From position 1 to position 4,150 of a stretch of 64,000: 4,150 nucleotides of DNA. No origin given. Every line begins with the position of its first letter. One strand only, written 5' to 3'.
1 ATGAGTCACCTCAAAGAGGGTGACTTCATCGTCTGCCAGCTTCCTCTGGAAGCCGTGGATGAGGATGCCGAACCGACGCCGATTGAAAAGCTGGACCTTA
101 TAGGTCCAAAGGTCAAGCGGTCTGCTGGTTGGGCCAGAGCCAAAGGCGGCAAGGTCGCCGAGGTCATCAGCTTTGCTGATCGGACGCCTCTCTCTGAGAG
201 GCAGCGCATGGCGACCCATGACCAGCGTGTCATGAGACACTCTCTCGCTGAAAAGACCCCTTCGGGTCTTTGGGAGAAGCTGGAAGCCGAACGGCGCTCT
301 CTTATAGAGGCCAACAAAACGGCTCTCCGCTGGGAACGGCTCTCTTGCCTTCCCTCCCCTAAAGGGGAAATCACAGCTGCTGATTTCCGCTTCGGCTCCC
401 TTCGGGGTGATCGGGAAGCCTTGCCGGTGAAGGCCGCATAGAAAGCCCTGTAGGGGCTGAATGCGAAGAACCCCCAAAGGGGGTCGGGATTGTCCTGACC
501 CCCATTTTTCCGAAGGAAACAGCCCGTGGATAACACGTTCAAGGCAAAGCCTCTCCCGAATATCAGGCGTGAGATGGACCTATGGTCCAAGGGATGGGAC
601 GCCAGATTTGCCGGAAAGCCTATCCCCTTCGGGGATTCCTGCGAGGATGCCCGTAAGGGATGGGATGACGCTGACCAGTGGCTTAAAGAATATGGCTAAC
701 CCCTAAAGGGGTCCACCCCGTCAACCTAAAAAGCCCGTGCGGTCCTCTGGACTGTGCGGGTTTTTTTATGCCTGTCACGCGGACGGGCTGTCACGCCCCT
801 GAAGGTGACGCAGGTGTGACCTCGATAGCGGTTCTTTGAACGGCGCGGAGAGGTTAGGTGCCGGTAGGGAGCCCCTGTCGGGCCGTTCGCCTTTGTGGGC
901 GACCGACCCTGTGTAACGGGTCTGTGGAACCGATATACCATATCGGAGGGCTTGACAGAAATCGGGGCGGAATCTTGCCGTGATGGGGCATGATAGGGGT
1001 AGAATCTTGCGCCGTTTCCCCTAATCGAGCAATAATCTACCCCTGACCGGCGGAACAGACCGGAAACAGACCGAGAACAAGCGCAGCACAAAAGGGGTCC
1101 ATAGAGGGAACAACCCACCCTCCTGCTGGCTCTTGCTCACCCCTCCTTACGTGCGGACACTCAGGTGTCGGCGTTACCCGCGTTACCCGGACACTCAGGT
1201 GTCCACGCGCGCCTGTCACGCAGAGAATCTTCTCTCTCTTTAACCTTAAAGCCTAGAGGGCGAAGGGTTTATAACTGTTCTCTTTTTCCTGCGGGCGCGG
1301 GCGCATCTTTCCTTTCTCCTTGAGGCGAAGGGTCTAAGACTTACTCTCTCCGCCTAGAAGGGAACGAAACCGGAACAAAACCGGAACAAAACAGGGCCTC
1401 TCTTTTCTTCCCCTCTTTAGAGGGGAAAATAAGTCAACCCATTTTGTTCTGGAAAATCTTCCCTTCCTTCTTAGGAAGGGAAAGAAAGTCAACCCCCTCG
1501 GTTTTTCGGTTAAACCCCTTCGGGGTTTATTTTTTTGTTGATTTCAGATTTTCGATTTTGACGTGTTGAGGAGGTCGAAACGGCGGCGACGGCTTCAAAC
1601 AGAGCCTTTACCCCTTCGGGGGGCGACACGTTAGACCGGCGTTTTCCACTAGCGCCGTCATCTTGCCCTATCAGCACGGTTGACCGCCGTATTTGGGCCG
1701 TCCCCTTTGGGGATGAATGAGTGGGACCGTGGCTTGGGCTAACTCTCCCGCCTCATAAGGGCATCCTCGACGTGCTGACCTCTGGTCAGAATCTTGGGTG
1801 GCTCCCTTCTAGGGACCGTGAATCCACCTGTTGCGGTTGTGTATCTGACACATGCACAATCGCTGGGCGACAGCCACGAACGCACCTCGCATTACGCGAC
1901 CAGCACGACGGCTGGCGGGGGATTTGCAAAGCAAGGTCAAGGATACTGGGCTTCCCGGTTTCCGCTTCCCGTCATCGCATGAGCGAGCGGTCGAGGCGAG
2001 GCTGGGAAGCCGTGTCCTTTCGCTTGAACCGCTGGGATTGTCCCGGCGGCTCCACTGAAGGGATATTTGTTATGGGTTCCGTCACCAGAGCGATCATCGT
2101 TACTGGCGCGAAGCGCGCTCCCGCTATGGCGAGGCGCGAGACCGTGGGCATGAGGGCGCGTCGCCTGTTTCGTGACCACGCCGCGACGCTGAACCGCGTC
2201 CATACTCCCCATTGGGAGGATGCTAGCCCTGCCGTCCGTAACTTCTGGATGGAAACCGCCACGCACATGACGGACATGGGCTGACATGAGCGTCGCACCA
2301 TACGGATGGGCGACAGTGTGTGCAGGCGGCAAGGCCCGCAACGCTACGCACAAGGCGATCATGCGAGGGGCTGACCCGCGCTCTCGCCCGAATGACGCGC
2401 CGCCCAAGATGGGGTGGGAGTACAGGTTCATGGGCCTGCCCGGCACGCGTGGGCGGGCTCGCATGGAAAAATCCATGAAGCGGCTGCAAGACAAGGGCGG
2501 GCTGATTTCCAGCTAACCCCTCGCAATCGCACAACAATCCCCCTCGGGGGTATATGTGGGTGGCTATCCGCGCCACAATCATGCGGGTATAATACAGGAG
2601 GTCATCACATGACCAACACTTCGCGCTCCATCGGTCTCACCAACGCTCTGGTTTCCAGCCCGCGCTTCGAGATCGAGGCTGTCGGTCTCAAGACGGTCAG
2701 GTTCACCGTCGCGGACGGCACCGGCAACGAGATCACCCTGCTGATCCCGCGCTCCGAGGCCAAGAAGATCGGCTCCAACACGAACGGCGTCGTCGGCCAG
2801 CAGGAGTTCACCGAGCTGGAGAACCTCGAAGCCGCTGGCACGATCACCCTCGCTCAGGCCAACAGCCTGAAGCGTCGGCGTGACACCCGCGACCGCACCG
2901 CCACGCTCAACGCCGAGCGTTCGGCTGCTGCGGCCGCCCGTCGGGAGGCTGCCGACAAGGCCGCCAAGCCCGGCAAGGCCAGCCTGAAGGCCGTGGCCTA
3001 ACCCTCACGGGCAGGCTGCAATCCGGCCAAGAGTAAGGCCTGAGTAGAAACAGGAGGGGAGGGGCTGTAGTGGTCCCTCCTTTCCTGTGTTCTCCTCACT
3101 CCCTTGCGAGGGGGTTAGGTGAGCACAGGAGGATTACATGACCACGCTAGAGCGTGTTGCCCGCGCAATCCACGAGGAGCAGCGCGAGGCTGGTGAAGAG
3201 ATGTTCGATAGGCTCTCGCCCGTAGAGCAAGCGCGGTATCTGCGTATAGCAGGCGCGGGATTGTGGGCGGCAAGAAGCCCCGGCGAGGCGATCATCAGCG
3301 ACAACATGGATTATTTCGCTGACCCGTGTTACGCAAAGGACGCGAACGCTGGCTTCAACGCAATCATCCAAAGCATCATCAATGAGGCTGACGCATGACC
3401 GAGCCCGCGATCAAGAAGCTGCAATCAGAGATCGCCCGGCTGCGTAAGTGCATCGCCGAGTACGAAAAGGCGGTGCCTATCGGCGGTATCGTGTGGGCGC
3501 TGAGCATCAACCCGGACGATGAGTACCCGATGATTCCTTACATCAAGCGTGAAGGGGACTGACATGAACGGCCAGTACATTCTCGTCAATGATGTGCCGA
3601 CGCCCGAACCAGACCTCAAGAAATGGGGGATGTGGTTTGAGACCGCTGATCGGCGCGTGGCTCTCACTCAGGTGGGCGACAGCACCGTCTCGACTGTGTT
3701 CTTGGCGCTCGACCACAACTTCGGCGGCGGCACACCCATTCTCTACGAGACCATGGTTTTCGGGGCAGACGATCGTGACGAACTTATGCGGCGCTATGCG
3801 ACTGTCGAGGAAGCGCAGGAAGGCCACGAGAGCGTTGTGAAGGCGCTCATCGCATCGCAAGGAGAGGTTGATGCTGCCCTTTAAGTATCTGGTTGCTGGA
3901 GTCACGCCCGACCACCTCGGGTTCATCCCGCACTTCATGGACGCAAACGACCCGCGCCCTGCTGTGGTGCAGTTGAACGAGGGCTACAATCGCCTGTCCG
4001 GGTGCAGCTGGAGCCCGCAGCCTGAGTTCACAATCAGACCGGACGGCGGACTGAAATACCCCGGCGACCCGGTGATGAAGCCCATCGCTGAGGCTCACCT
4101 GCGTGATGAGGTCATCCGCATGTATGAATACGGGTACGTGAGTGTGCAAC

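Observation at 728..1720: ~1-kb structured non-coding region: operator-like palindromes, promoter boxes, iterons and two terminators, possibly with an ncRNA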

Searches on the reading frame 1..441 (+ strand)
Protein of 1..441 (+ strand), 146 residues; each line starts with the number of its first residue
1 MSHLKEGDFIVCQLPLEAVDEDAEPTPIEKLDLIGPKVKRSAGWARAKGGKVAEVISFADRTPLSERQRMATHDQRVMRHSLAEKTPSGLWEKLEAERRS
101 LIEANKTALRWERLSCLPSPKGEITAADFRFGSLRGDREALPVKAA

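Call 15: search_protein_families(library=phrogs, proteins=[window:1-441:+], max_evalue=0.001)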
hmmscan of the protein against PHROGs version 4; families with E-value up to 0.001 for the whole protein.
window:1-441:+ (146 aa): 0 families

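Call 19: find_related_loci(query=window:1-441:+, collection=viral_contigs, flank=6000)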
Query window:1-441:+ (146 aa) in viral_contigs; peptide patterns used: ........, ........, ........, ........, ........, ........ (x = any residue, [..] = any of these).
9 stretches matched a pattern, but none encodes a relative of the query by tblastn (E <= 1e-3).

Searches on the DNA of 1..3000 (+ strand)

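Call 3: search_rna_families(source=window, start=1, end=3000, threshold=evalue, max_evalue=10, show_alignments=3)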
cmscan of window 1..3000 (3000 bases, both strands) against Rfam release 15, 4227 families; matches with E-value up to 10: 9.
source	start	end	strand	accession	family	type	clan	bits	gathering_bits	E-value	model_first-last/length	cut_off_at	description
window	2050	2130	-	RF00806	mir-350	Gene; miRNA;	-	27.2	60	0.016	1-87/87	no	mir-350 microRNA precursor family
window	1384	1448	-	RF04341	Plastid-psbJ-5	Cis-reg;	CL00152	23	53.1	0.41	1-59/59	no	Plastid-psbJ-5 3UTR RNA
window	1939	2019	+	RF03888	mir-3160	Gene; miRNA;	-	21.9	80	2.3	1-83/83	no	mir-3160 microRNA precursor family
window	1443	1492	+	RF00480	HIV_FE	Cis-reg; frameshift_element;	-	20.9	45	8.8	1-52/52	no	HIV Ribosomal frameshift signal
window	1461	1541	-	RF01742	lactis-plasmid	Gene; sRNA;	-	20.5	70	5.7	1-106/106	no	lactis-plasmid RNA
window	262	339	+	RF00773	mir-298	Gene; miRNA;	-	18.4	80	2.8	1-85/85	no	mir-298 microRNA precursor family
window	394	485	+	RF04260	mir-2005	Gene; miRNA;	-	18.4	61.4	7.2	1-93/93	no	mir-2005 microRNA precursor family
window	1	35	-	RF01366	CRISPR-DR53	Gene; CRISPR;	-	17.9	45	7.7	1-35/37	3'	CRISPR RNA direct repeat element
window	568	767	+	RF00512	Leu_leader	Cis-reg; leader;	-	17.7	50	2.5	1-148/148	no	Leucine operon leader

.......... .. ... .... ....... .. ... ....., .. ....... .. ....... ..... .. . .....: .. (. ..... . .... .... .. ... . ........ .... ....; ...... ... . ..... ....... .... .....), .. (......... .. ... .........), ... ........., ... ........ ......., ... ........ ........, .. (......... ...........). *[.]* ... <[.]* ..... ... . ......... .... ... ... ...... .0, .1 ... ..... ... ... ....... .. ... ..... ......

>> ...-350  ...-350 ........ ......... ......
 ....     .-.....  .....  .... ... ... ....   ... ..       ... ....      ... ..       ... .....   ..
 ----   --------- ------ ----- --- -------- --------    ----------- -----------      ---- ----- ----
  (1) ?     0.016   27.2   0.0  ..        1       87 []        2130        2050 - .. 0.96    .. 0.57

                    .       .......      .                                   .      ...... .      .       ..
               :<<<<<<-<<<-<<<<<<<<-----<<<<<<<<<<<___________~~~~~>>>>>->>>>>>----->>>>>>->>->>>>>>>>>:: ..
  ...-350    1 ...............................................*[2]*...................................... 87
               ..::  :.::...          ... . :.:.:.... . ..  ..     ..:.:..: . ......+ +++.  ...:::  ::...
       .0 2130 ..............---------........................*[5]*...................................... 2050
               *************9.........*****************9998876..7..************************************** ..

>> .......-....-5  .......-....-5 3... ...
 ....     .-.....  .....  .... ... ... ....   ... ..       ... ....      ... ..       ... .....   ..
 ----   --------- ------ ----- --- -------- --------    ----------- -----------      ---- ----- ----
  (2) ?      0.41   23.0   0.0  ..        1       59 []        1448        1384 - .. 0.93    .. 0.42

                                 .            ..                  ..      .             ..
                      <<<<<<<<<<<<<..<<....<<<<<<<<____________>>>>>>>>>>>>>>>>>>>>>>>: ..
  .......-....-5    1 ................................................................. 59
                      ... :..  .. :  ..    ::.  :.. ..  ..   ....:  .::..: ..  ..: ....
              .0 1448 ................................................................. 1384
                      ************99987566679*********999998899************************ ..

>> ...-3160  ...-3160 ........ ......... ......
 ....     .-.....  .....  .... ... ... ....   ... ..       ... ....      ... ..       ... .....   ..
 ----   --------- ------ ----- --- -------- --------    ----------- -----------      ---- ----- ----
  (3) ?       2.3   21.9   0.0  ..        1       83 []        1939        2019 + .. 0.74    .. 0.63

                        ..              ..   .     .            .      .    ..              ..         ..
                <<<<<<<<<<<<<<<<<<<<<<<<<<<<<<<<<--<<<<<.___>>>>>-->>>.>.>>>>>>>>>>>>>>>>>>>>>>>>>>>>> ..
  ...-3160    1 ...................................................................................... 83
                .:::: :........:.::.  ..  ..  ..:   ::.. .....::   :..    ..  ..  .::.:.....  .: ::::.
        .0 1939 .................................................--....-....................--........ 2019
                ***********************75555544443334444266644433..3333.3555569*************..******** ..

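Call 68: build_rna_model(alignment_id=A7)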
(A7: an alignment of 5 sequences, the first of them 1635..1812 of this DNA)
Model R1 built from alignment A7 (5 sequences, 180 columns); structure: RNAalifold consensus.
model positions 176; base pairs 49; branch points 3; effective number of sequences 0.85; information 0.589 bits per position. Calibrated on 0.2 Mb of random sequence (short: E-values are rough).
structure used (alignment columns):
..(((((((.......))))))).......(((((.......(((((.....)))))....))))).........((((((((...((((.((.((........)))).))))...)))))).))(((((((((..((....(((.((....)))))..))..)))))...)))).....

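Call 72: search_with_rna_model(model_id=R1, sources=[window, L011, L012, L013, L014, L015, L016, L017, L018, L019, L020, L021, L022, L023, L024, L025, L026, L027, L028, L029, L030, L031, L032, L033], max_evalue=10)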
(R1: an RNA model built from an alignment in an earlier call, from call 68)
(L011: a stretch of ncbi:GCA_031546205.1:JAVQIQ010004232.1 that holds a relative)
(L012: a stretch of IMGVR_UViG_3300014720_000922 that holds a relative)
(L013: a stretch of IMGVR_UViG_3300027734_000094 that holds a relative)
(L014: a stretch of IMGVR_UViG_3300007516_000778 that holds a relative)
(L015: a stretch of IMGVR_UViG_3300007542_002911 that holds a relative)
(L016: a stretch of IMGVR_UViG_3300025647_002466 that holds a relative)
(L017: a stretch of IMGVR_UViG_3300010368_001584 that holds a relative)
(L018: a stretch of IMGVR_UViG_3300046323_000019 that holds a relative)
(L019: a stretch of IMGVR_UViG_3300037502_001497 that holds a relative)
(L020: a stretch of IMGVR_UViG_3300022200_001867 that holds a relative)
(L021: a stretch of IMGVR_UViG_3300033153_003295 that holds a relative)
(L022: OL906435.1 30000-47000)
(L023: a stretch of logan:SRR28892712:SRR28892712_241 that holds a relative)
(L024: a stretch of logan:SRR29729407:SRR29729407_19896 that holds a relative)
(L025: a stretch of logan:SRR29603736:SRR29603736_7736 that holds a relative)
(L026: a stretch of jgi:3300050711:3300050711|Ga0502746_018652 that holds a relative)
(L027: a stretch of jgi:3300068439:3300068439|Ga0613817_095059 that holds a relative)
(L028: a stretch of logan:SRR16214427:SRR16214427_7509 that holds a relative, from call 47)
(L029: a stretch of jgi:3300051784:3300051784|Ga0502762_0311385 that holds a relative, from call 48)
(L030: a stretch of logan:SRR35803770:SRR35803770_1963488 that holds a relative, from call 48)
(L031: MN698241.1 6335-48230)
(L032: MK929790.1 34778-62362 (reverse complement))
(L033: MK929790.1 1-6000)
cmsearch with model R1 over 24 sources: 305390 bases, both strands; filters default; matches with E-value up to 10: 10.
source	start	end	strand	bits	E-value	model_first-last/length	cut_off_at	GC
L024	11750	11924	+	212.3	3.6e-63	1-176/176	no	0.59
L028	17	191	+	209.8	2.1e-62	1-176/176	no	0.6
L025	8517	8694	+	207.3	1.2e-61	1-176/176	no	0.6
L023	11809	11983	+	204.7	8.1e-61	1-176/176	no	0.61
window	1635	1812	+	181.5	1e-53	1-176/176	no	0.59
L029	1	163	+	135.4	1.4e-39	17-176/176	5'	0.6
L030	1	162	+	134.6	2.4e-39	18-176/176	5'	0.6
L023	11864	12013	-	14.2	0.02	1-176/176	no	0.59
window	2941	3043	-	11.8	0.11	1-176/176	no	0.68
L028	779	810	+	7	3.4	130-161/176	no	0.62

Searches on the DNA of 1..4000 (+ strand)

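Call 6: search_dna_similar(query=window:1-4000:+, collection=phages, mode=distant)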
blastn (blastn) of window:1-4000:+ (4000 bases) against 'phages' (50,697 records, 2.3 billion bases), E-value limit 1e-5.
No match.

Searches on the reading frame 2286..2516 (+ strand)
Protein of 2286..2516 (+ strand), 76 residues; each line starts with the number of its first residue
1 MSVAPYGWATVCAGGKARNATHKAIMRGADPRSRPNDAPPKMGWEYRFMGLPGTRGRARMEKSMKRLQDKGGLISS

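Call 15: search_protein_families(library=phrogs, proteins=[window:2286-2516:+], max_evalue=0.001)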
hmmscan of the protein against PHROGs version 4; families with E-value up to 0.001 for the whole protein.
window:2286-2516:+ (76 aa): 0 families

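Call 44: find_homologous_proteins(query=window:2286-2516:+, max_evalue=0.001)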
Query window:2286-2516:+ (76 aa): 3 proteins with E <= 0.001 among 3 candidates.
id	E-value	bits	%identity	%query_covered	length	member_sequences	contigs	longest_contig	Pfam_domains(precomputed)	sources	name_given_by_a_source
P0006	4.3e-45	169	100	100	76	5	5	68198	-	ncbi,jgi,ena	-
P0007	5.1e-34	133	80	100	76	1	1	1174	-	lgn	-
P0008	4.5e-33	130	79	100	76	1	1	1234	-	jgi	jgi:hypothetical protein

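Call 47: find_encoding_contigs(protein=P0007, flank=10000, max_places=3)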
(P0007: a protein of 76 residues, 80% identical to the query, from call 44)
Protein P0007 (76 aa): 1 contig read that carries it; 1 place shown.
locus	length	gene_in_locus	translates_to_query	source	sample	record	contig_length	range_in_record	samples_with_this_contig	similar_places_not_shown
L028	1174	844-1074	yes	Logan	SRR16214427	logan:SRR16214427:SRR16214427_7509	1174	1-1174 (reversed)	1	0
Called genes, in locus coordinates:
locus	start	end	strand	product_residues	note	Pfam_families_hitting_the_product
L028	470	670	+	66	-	-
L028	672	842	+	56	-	-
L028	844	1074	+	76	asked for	-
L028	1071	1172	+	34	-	?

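Call 48: find_encoding_contigs(protein=P0008, flank=10000, max_places=3)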
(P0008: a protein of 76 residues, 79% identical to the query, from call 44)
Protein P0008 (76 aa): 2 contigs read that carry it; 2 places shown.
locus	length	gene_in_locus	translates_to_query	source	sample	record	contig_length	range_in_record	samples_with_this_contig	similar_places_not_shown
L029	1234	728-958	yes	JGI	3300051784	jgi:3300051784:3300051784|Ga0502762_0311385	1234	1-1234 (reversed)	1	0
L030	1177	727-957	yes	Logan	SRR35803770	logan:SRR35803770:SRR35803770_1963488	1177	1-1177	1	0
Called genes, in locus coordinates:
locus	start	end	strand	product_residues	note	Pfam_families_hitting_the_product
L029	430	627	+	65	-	-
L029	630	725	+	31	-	-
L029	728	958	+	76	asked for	-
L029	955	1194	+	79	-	-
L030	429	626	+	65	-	-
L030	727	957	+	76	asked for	-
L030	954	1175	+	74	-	?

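Call 57: search_protein_families(library=pfam, proteins=[window:2286-2516:+], max_evalue=1)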
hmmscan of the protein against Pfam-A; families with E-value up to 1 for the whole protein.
window:2286-2516:+ (76 aa): 0 families

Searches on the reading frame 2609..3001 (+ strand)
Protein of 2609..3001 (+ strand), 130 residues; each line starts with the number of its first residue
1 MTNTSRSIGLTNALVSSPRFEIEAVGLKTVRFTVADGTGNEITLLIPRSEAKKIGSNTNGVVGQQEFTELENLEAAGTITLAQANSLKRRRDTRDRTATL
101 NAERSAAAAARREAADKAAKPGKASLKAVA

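Call 15: search_protein_families(library=phrogs, proteins=[window:2609-3001:+], max_evalue=0.001)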
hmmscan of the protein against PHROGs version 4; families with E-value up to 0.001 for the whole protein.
window:2609-3001:+ (130 aa): 0 families

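Call 18: find_related_loci(query=window:2609-3001:+, collection=viral_contigs, flank=6000)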
Query window:2609-3001:+ (130 aa) in viral_contigs; peptide patterns used: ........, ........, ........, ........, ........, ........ (x = any residue, [..] = any of these).
158 stretches matched a pattern, but none encodes a relative of the query by tblastn (E <= 1e-3).

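Call 20: find_encoding_contigs(protein=window:2609-3001:+, flank=10000, max_places=10)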
Protein window:2609-3001:+ (130 aa): 5 contigs read that carry it; 5 places shown.
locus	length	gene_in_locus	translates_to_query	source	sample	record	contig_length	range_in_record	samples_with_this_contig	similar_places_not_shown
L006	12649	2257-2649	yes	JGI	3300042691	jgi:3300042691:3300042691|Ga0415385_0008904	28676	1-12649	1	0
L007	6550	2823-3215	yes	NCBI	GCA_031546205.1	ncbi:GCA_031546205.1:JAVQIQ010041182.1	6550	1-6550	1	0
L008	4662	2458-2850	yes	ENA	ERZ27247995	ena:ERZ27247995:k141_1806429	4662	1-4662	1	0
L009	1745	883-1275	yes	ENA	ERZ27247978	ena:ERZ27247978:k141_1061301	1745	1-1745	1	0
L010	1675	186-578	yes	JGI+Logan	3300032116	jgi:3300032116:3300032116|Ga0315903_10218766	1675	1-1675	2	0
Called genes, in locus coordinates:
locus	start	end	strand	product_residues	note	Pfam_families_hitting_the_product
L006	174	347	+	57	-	-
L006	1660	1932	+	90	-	-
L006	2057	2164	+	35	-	-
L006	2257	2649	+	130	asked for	-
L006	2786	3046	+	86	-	-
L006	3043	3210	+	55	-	-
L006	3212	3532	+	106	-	-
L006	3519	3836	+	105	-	-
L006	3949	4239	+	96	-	-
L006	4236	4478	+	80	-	-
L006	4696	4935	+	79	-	-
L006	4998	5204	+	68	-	-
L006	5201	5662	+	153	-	PF14081:DUF4262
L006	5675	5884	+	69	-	-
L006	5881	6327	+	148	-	-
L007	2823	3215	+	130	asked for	-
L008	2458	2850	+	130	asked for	-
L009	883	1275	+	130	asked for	-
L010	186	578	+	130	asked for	-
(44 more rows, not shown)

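Call 57: search_protein_families(library=pfam, proteins=[window:2609-3001:+], max_evalue=1)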
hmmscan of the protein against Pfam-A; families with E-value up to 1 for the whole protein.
window:2609-3001:+ (130 aa): 1 family
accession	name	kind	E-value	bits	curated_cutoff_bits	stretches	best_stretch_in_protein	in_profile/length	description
PF19850.4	DUF6325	-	0.052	14.1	23.4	1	53-106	66-119/141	Family of unknown function (DUF6325)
